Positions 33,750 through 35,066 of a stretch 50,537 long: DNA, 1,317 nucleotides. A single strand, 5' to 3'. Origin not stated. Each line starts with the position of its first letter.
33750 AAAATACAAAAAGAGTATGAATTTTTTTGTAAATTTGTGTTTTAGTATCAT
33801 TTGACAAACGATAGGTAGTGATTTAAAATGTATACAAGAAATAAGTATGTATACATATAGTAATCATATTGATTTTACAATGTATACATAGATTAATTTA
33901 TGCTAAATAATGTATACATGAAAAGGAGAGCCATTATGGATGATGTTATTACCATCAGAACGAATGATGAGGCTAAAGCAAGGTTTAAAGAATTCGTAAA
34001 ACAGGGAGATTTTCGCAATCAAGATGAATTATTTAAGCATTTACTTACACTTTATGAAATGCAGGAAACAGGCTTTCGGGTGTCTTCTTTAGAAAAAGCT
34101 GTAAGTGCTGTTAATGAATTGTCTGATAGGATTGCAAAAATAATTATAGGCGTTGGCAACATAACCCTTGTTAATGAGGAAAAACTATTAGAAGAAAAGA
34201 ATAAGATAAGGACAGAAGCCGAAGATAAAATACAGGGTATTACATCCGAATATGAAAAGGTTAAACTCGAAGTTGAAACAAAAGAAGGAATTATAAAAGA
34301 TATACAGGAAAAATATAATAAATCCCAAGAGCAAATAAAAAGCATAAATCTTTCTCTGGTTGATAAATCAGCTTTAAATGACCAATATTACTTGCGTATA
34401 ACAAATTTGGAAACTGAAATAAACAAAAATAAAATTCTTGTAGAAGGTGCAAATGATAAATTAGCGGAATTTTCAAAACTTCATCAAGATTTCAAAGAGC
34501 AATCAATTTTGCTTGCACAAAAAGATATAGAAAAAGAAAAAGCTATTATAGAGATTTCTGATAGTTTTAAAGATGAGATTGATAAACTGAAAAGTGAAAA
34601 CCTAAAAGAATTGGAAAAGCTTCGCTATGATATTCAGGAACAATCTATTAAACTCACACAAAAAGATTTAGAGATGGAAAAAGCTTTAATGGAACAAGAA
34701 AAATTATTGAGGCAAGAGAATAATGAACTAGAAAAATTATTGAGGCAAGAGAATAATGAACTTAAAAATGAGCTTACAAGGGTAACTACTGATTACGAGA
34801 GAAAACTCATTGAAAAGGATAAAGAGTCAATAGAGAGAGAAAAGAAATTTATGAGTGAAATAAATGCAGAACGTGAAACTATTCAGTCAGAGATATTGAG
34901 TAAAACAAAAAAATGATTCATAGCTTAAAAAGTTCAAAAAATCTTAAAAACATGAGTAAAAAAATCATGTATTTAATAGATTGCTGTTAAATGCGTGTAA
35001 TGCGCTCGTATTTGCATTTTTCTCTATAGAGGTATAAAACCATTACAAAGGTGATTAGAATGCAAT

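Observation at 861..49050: Fourteen copies of a 15-bp perfect palindrome AACTCAC-S-GTGAGTT dispersed round the whole replicon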

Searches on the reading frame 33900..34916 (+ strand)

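Call 7: search_protein_families(library=pfam, proteins=[window:33900-34916:+], max_evalue=0.01)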
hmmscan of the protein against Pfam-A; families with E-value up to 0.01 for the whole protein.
window:33900-34916:+ (338 aa): 1 family
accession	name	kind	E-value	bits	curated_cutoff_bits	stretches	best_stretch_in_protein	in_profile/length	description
PF13256.11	DUF4047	-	0.00098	19.6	22.1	1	93-150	46-105/125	Domain of unknown function (DUF4047)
